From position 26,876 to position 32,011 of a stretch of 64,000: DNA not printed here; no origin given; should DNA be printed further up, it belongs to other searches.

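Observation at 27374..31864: Giant protein: inactive MPN/JAB-like head, about 1000-residue E/R/K/A helix, single TM and small exported tail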

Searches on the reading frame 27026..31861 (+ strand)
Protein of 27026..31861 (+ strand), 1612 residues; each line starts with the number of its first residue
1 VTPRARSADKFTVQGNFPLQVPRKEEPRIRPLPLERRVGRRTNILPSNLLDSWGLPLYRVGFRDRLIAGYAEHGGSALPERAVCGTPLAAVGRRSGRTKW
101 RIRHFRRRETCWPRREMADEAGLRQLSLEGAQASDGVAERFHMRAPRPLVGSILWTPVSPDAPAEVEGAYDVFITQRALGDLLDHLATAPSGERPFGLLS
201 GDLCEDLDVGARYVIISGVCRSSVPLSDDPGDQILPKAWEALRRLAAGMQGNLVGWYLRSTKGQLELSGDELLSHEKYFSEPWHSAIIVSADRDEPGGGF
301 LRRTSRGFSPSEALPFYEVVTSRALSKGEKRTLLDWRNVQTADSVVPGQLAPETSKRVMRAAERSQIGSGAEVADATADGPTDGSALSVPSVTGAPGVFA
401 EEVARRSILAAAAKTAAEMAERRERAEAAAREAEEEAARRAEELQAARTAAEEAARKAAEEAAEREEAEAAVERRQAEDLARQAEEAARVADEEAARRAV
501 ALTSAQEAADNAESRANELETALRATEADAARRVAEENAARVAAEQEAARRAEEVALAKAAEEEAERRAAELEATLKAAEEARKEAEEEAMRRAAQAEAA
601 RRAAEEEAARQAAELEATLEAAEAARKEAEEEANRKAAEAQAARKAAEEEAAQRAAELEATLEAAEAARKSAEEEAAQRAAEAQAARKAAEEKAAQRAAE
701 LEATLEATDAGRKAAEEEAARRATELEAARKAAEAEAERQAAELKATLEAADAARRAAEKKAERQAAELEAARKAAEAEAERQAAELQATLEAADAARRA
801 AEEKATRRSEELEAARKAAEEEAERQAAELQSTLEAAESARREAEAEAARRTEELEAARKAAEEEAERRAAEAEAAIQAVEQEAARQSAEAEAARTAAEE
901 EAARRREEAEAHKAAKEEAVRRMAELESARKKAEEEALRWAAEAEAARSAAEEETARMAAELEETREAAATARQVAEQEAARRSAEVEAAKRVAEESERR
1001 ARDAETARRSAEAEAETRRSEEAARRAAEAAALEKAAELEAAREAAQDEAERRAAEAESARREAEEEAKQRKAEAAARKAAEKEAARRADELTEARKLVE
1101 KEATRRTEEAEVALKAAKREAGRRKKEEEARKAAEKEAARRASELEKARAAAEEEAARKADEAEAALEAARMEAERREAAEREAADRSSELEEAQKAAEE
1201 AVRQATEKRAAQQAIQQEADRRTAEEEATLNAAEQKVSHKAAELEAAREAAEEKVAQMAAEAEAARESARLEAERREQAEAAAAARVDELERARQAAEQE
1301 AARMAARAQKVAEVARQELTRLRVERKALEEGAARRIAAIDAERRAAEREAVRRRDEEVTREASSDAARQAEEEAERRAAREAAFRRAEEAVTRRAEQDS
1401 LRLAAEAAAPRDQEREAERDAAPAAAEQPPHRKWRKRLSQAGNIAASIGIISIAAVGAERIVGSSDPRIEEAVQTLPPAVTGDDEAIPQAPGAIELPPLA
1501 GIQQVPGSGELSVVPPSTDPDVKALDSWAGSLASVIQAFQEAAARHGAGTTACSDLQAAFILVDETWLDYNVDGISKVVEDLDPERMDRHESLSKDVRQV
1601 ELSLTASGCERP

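Call 5: search_protein_families(library=pfam, proteins=[window:27374-31861:+], max_evalue=1)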
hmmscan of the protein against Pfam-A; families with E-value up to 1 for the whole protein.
window:27374-31861:+ (1496 aa): 0 families

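Call 6: search_protein_families(library=ncbifam, proteins=[window:27374-31861:+], max_evalue=1)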
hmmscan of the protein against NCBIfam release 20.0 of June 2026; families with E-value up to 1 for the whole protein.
window:27374-31861:+ (1496 aa): 0 families

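Call 50: find_encoding_contigs(protein=window:27374-31861:+, flank=2000, max_places=6)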
Protein window:27374-31861:+ (1496 aa): no gene with exactly this product is on record in the collection.

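Call 52: find_encoding_contigs(protein=window:27026-31861:+, flank=2000, max_places=6)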
Protein window:27026-31861:+ (1612 aa): no gene with exactly this product is on record in the collection.

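Call 53: find_encoding_contigs(protein=window:27452-31861:+, flank=2000, max_places=6)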
Protein window:27452-31861:+ (1470 aa): no gene with exactly this product is on record in the collection.
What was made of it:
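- The exact protein is not on record in the public collections searched (calls 50, 52, 53).
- Tried and rejected: Exact look-ups of the window protein with three alternative starts found no record (calls 50, 52, 53).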
